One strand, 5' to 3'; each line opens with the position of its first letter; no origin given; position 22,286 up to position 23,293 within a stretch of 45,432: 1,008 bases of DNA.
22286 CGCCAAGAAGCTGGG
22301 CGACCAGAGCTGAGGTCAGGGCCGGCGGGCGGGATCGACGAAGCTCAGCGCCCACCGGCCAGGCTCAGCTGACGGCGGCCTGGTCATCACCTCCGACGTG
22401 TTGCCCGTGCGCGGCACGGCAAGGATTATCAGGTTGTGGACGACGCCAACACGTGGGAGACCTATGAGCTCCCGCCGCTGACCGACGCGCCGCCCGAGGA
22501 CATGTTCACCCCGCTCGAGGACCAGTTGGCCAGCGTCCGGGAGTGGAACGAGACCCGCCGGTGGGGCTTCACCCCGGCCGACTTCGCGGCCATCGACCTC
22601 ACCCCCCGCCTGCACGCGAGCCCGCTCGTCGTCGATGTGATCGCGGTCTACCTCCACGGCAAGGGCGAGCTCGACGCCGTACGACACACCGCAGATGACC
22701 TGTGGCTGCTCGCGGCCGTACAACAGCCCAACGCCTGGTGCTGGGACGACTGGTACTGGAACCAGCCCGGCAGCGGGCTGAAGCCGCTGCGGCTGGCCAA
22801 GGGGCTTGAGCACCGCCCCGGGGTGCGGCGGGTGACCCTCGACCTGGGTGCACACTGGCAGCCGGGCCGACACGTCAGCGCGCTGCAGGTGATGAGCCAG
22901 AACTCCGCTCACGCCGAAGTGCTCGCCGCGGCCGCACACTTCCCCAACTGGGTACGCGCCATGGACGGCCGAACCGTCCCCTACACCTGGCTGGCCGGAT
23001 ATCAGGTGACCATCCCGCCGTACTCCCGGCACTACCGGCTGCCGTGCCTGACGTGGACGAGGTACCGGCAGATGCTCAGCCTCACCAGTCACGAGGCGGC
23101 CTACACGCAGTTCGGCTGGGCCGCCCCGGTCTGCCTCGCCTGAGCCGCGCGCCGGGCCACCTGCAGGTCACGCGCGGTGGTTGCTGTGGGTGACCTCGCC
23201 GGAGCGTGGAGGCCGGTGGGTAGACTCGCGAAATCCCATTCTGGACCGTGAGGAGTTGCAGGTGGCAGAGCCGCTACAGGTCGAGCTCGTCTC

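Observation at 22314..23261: Unknown 235-aa Trp-rich protein inserted between atpD and atpC, splitting the normally contiguous F1 beta-epsilon junction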

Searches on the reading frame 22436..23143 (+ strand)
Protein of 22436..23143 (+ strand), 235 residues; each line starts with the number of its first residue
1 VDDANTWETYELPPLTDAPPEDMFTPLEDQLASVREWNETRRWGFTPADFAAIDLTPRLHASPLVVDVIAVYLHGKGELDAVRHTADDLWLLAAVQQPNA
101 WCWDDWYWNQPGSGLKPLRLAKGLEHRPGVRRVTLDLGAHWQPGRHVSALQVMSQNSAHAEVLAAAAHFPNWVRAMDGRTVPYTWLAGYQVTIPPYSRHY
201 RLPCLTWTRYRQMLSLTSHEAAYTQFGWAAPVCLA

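Call 3: search_protein_families(library=pfam, proteins=[window:22436-23143:+], max_evalue=1)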
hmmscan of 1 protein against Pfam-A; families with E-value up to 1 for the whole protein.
window:22436-23143:+ (235 aa): 0 families

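Call 4: search_protein_families(library=ncbifam, proteins=[window:22436-23143:+], max_evalue=1)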
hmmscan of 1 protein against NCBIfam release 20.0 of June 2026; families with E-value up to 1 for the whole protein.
window:22436-23143:+ (235 aa): 0 families

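Call 5: search_solved_structures(query=window:22436-23143:+, max_evalue=1)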
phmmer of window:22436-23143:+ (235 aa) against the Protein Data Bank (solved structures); distinct sequences matched with E-value up to 1: 1.
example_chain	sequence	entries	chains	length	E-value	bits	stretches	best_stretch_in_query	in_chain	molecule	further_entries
9g95_B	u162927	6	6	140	0.22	14.2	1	146-203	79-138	NB10 Nanobody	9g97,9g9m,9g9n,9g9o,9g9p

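Call 6: find_homologous_proteins(query=window:22436-23143:+, max_evalue=0.001)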
Query window:22436-23143:+ (235 aa): 255 proteins with E <= 0.001 among 1467 candidates; the best 120 are listed.
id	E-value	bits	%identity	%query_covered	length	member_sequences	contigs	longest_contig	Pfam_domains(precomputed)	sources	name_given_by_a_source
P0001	4.2e-140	484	86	100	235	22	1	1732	-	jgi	-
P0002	1.1e-132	459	83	100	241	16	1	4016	-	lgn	-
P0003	3.0e-130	451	81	97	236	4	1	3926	-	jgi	-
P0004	1.7e-128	446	80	97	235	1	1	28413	-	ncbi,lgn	ncbi:MAG: hypothetical protein ABJA34_02330 [Pseudonocardiales bacterium]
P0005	1.7e-122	426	77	98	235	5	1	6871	-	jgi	jgi:hypothetical protein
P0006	2.3e-104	366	71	92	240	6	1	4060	-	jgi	-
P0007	1.3e-102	361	71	92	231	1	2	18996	-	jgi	jgi:hypothetical protein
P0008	1.1e-100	354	71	92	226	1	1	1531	-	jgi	jgi:hypothetical protein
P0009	1.3e-100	354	70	91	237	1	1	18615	-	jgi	-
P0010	1.6e-96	341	66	93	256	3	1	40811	-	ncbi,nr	ncbi:MAG: hypothetical protein M3063_02700 [Actinomycetota bacterium]|nr:hypothetical protein [Actin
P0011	4.0e-93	330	66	91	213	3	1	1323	-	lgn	-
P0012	2.2e-79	285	57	93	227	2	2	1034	-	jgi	jgi:hypothetical protein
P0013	1.0e-78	283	60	93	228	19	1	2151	-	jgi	jgi:hypothetical protein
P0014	1.4e-78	282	57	97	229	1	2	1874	-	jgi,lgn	jgi:hypothetical protein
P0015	1.6e-78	282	58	95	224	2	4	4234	-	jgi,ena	jgi:hypothetical protein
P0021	1.7e-77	278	56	93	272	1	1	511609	-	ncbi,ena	-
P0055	1.7e-73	265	56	92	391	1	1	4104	-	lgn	-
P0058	2.6e-73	265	56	90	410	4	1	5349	-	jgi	jgi:hypothetical protein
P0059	2.6e-73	265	54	95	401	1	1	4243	-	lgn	-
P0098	1.4e-71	259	53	99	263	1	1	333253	-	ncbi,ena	-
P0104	2.5e-71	258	55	95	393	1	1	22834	-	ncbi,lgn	ncbi:MAG: hypothetical protein ACRDY2_13205 [Acidimicrobiales bacterium]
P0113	7.6e-71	257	55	94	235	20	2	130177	-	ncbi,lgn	-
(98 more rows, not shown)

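Call 8: find_encoding_contigs(protein=P0004, flank=6000, max_places=3)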
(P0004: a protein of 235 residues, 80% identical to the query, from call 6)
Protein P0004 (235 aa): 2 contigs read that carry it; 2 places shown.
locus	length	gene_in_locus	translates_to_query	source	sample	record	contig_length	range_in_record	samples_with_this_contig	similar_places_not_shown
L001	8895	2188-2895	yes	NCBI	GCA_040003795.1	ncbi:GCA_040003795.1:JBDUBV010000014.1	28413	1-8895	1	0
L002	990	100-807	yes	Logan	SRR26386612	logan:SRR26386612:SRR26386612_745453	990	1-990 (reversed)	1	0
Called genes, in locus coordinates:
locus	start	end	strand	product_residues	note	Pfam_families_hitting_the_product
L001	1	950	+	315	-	PF02737:3HCDH_N, PF03446:NAD_binding_2 (faint), PF00725:3HCDH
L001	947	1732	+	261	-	PF01906:YbjQ_1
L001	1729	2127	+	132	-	-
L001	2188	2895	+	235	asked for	-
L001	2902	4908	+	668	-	PF01642:MM_CoA_mutase, PF02310:B12-binding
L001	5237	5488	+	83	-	PF14026:SCO4226-like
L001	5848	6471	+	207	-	PF02720:DUF222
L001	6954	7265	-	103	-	-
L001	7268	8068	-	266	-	PF01987:AIM24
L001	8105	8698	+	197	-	PF02627:CMD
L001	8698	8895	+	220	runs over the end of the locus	PF21003:NucS_N, PF01939:NucS_C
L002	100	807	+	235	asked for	-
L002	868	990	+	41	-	?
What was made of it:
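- L001/L009 have X directly followed by the mutase (call 8).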

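Call 9: find_encoding_contigs(protein=P0021, flank=6000, max_places=3)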
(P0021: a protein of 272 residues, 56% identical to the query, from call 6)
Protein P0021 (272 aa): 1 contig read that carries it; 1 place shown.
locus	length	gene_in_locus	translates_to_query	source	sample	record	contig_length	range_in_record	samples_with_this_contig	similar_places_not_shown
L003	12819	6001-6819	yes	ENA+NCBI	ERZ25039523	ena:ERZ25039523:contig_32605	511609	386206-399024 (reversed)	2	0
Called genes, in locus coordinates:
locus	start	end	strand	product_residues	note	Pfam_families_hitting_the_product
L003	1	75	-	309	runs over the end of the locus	PF02569:Pantoate_ligase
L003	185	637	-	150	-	PF01288:HPPK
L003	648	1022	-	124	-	PF02152:FolB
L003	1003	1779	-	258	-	-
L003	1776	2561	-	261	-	PF00809:Pterin_bind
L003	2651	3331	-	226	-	PF01227:GTP_cyclohydroI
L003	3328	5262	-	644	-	PF06480:FtsH_ext (weak), PF00004:AAA, PF17862:AAA_lid_3, PF01434:Peptidase_M41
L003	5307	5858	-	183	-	PF00156:Pribosyltran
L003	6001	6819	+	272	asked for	-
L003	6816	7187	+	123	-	-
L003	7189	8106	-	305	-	PF00970:FAD_binding_6, PF00175:NAD_binding_1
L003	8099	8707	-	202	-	PF00440:TetR_N, PF16925:TetR_C_13 (weak)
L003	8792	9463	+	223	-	PF01965:DJ-1_PfpI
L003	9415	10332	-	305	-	PF01171:ATP_bind_3, PF09179:TilS (weak)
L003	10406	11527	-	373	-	PF10103:Zincin_2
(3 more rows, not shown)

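Call 10: find_encoding_contigs(protein=P0098, flank=6000, max_places=3)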
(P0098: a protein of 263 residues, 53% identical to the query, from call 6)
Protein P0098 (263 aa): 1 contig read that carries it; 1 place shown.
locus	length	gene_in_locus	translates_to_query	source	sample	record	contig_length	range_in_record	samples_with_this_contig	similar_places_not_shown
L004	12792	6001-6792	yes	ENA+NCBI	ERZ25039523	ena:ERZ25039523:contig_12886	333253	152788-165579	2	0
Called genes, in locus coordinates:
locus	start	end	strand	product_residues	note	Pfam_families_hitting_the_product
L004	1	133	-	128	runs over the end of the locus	PF02152:FolB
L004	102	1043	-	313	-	-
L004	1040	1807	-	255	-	PF00809:Pterin_bind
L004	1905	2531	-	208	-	PF01227:GTP_cyclohydroI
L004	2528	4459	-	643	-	PF06480:FtsH_ext (weak), PF00004:AAA, PF17862:AAA_lid_3, PF01434:Peptidase_M41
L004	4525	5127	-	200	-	-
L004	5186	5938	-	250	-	PF01323:DSBA, PF13462:Thioredoxin_4 (weak)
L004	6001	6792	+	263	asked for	-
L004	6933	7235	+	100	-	-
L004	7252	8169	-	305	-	PF00970:FAD_binding_6, PF00175:NAD_binding_1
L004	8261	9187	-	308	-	PF01171:ATP_bind_3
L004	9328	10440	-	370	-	PF10103:Zincin_2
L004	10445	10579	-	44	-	-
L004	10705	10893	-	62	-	-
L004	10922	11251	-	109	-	PF13490:zf-HC2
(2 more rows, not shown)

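Call 11: find_encoding_contigs(protein=P0002, flank=6000, max_places=3)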
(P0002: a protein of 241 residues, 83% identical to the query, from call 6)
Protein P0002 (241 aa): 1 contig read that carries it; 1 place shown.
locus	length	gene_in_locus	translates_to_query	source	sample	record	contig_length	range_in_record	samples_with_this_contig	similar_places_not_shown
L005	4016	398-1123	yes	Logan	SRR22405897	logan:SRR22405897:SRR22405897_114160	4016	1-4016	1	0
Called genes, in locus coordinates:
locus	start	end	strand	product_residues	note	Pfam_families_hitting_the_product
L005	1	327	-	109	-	?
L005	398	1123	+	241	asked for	-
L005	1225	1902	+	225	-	PF00440:TetR_N (weak), PF13305:TetR_C_33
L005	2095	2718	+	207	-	PF04073:tRNA_edit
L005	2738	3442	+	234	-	-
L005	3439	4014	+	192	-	?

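Call 12: find_encoding_contigs(protein=P0003, flank=6000, max_places=3)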
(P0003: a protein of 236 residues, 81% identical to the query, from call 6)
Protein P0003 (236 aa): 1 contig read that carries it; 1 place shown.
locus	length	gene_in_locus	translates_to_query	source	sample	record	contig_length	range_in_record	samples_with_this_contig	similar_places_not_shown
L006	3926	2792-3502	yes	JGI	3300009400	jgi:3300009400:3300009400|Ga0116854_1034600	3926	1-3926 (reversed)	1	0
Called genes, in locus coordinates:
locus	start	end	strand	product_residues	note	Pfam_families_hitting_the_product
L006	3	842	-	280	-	?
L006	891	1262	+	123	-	PF00376:MerR, PF13411:MerR_1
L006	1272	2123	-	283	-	PF00106:adh_short, PF08659:KR (faint), PF13561:adh_short_C2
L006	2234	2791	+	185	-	PF03551:PadR, PF10400:Vir_act_alpha_C (weak)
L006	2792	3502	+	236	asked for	-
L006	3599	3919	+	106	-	PF01740:STAS, PF13466:STAS_2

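Call 13: find_encoding_contigs(protein=P0005, flank=6000, max_places=3)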
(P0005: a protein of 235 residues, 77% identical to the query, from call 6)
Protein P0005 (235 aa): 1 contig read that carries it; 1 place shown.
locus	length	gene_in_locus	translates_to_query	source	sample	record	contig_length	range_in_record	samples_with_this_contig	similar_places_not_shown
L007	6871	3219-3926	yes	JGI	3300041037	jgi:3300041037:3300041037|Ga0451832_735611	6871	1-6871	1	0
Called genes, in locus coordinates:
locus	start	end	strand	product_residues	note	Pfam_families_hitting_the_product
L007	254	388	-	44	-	-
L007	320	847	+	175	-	-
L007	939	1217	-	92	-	PF00216:Bac_DNA_binding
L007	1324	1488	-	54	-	-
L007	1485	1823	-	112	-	PF12840:HTH_20, PF01022:HTH_5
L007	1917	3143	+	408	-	PF07228:SpoIIE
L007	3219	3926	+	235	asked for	-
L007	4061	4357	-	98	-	PF23719:VapB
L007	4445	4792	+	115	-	PF02604:PhdYeFM_antitox (weak)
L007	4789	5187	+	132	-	PF01850:PIN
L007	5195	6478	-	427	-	PF00709:Adenylsucc_synt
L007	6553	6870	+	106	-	?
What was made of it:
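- A SpoIIE-type PP2C phosphatase lies immediately upstream of X in L007 (call 13).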

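Call 14: find_encoding_contigs(protein=P0001, flank=6000, max_places=3)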
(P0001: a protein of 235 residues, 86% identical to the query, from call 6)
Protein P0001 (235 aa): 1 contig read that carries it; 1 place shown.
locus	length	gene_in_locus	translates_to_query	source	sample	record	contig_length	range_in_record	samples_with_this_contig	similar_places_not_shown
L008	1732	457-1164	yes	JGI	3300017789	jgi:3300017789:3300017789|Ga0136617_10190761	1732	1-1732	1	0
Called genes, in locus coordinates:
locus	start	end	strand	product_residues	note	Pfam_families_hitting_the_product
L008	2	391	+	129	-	?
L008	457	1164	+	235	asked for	-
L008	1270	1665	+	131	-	PF02823:ATP-synt_DE_N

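Call 15: search_protein_representatives(protein=window:22436-23143:+)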
Query: 235 residues. Proteins with E-value up to 0.001 (for the whole library): 444; up to 1e-10: 209; up to 1e-30: 18. The best 150 are listed.
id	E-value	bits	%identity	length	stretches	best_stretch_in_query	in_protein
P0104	7.9e-72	258.2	55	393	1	11-234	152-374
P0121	2.1e-69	250.3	56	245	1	10-234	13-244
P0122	2.2e-51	191.2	47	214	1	22-233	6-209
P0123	1.3e-50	188.7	50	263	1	3-221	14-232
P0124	7.5e-49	182.9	49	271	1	18-234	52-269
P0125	1.3e-40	156.0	58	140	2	20-99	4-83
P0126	1.6e-40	155.7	50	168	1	75-232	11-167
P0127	1.7e-40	155.6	47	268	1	18-232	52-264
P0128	1.5e-39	152.4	46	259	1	23-219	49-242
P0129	3.0e-39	151.4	43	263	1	19-232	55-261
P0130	3.3e-39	151.3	43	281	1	21-217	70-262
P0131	3.0e-38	148.2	42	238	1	21-233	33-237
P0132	9.6e-38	146.5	48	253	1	20-171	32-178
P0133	1.1e-36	143.0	53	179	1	33-166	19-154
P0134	1.7e-32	129.3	38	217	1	21-233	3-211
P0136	1.8e-31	126.0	40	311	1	21-216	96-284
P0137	2.2e-31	125.7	53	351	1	17-137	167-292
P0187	1.0e-20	90.7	33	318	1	22-216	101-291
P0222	2.9e-17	79.4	33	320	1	23-234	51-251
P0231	7.1e-17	78.1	34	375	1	23-231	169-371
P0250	3.0e-15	72.8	36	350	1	23-192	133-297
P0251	3.0e-15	72.8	33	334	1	23-191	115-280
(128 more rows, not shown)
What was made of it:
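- On Uncharacterised 'X' protein family (no database name): 255 hits at E<=1e-3 (call 6) and 444 clusters at 50% identity (call 15).
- There are hundreds of full-length homologs (calls 6, 15).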

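Call 19: search_solved_structures(query=A1, max_evalue=10, show_alignments=2)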
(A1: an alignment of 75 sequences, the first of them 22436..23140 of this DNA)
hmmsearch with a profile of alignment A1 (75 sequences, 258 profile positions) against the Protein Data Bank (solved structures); distinct sequences matched with E-value up to 10: 8.
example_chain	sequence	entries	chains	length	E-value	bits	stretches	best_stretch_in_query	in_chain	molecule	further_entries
9cpc_1A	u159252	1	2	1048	0.1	15.1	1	124-157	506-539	Armadillo repeat-containing protein 4 isoform 1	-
9p9q_B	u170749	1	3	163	0.82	12.1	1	25-63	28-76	Hemagglutinin HA2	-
9p9r_B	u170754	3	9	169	0.91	11.9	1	25-63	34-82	Hemagglutinin HA2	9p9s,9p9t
6v49_B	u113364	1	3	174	0.98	11.8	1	25-63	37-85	Hemagglutinin HA2 chain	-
6qpq_A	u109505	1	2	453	1.1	11.7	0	5-58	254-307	Structural maintenance of chromosomes protein,Structural maintenance of chromosomes protei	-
9zn4_A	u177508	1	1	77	1.2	11.6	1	28-89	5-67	Nif11 domain-containing protein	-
5tg8_B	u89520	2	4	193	1.2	11.5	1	25-63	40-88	Hemagglutinin HA2 chain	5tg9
7rro_H7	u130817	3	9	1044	1.4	11.3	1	124-158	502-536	Armadillo repeat containing 4 | Outer dynein arm-docking complex subunit 2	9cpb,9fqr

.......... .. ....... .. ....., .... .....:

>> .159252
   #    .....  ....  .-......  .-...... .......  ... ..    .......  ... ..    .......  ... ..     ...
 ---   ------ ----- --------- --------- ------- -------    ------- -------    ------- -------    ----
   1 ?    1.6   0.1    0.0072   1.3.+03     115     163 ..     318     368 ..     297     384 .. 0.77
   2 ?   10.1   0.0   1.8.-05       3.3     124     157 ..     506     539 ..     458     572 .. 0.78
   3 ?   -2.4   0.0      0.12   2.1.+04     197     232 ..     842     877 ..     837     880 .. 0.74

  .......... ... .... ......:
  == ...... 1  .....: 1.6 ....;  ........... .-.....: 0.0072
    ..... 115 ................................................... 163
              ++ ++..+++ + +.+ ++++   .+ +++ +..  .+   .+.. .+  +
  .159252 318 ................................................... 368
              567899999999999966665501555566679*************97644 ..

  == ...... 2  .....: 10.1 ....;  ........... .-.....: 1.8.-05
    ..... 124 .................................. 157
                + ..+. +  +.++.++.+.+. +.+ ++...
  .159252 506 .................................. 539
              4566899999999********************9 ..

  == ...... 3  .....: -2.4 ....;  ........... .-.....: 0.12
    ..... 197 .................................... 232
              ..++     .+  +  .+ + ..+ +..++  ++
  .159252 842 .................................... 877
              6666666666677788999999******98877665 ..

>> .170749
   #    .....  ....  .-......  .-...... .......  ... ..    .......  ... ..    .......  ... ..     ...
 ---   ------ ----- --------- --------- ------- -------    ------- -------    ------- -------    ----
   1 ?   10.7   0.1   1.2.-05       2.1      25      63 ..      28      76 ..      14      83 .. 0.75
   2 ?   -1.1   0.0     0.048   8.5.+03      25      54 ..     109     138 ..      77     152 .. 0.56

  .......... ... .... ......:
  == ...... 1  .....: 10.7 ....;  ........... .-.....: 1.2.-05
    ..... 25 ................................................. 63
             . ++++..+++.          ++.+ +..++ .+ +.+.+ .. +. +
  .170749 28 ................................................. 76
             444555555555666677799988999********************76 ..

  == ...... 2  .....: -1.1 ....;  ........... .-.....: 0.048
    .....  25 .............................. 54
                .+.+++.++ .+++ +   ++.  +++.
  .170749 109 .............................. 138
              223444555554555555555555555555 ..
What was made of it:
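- Tried and rejected: Only noise was returned: a nanobody, an armadillo-repeat protein, HA2, and Nif11 at E=1.2 (calls 5, 19).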

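Call 20: search_protein_families(library=pfam, alignment_id=A1, max_evalue=0.1)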
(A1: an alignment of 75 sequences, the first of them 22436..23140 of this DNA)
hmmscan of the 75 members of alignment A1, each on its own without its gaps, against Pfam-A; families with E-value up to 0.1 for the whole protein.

A. member 1, window:22436-23140:+ (235 aa): 0 families

B. families by the number of members that match (of 75 scanned): 5 families
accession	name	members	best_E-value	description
PF00685.33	Sulfotransfer_1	1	0.015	Sulfotransferase domain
PF08757.17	CotH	1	0.032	CotH kinase protein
PF11723.14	Aromatic_hydrox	1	0.055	Homotrimeric ring hydroxylase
PF13480.13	Acetyltransf_6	1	0.063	Acetyltransferase (GNAT) domain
PF20397.3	DUF6690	1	0.068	Family of unknown function (DUF6690)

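Call 24: predict_structure(alignment_id=A1)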
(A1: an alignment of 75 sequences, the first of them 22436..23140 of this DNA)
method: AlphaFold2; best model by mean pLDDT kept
length: 235 residues; sequences in the alignment: 75
mean_pLDDT: 91.9   pTM: 0.89
mean pLDDT of the five models: 91.9, 91.2, 91.2, 90.7, 90.6
residues with pLDDT >= 90: 191; 70-90: 20; 50-70: 22; < 50: 2
segments of 3 or more residues with pLDDT < 50: none
pLDDT, mean of each block of 10 residues (from residue 1): 52 71 97 99 98 97 97 96 97 98 73 83 98 98 93 97 99 96 97 86 97 96 95 97
secondary structure, 60 per line:
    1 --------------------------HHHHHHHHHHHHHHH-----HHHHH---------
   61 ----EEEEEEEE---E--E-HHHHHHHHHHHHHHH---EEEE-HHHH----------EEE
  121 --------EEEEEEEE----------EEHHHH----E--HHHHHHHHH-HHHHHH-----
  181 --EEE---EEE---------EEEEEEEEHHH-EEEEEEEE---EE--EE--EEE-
elements in order: H27-41 H47-51 E65-72 H81-95 E99-102 H104-107 E118-120 E129-136 H149-152 H160-168 H170-175 E183-185 E189-191 E201-208 E213-220 E232-234
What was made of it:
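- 22436..23143 (+): Gene X: a 235-aa cytosolic, Trp-rich alpha/beta protein of an uncharacterised family (NCBI MGB9376728.1, 'hypothetical protein'). AF2 pLDDT is 91.9 and pTM 0.89 (call 24).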

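Call 26: find_related_loci(query=A2, collection=genome_contigs, flank=5000)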
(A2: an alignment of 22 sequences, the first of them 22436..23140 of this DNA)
Query A2 (235 aa) in genome_contigs; peptide patterns used: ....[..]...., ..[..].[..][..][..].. (x = any residue, [..] = any of these).
293 stretches matched a pattern; 100 encode a relative of the query (tblastn E <= 1e-3); the best 80 are kept; 80 distinct loci.
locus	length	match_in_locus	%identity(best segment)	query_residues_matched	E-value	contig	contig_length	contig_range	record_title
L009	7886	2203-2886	80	7-234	3e-122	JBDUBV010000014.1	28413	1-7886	MAG: Pseudonocardiales bacterium isolate cluster4_bin.31 NODE_2372_length_28413_cov_14.987764, whole genome shotgun sequ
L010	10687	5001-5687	81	6-234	2e-121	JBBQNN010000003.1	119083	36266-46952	MAG: Mycobacteriales bacterium isolate Co_metawrap_279 Cmw_279_k141_3068467_length_119083_cov_12.9996, whole genome shot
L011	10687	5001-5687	80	6-234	1e-119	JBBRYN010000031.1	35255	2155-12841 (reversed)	MAG: Mycobacteriales bacterium isolate La5_metabat2.096 La5_metabat2.096_K_3102074_L_35255_cov_17.9897, whole genome sho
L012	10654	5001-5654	66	18-235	3e-90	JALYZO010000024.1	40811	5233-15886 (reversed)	MAG: Actinomycetota bacterium isolate KAP bin67 SD1490-92_k127_739188, whole genome shotgun sequence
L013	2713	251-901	65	19-235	2e-88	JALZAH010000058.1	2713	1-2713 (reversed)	MAG: Actinomycetota bacterium isolate KAP bin86 SD1490-92_k127_2327782, whole genome shotgun sequence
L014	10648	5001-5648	60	18-235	2e-75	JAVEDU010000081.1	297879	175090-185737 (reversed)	MAG: Actinomycetota bacterium isolate BP_184 scaffold_5442768, whole genome shotgun sequence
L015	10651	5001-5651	56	18-235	5e-74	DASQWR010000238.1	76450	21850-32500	MAG TPA_asm: Pseudonocardiaceae bacterium isolate SMAG_U11018 k141_305463, whole genome shotgun sequence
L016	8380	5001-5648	57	19-235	3e-73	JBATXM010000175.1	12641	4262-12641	MAG: Pseudonocardiaceae bacterium isolate MFD04595_ilm_asm_bin5 k127_14362, whole genome shotgun sequence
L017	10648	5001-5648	57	18-234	9e-73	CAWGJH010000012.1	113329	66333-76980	MAG: uncultured Actinomycetota bacterium isolate MFD09603.bin.2.80 genome assembly, contig: contig_5480, whole genome sh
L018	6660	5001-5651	56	18-235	4e-72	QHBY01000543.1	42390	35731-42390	MAG: Pseudonocardiales bacterium isolate RRmetagenome_bin8 25913.lane1.1__paired__contig_8221, whole genome shotgun sequ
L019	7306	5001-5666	58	15-231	3e-71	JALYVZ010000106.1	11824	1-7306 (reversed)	MAG: Actinomycetota bacterium isolate LAG bin56 SD1464_NODE_1505_length_11824_cov_2.580662, whole genome shotgun sequenc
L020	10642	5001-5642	55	20-234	2e-70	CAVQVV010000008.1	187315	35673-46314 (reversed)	MAG: uncultured Actinomycetota bacterium isolate MFD09603.bin.2.97 genome assembly, contig: contig_19919, whole genome s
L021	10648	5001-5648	56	18-233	3e-70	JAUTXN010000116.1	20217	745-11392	MAG: Acidimicrobiaceae bacterium isolate BP_113 scaffold_1469236, whole genome shotgun sequence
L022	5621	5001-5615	61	18-224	8e-70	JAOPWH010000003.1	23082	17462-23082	MAG: Blastococcus sp. isolate RYN_169 scaffold_2294706, whole genome shotgun sequence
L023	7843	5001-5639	61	19-232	1e-69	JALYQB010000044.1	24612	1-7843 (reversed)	MAG: Actinomycetota bacterium isolate MDV bin52 SD1454-56_k127_3955, whole genome shotgun sequence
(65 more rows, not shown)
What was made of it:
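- Several MAGs carry two or more family members (call 26).
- Tried and rejected: It was repeated with A2 (call 26).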
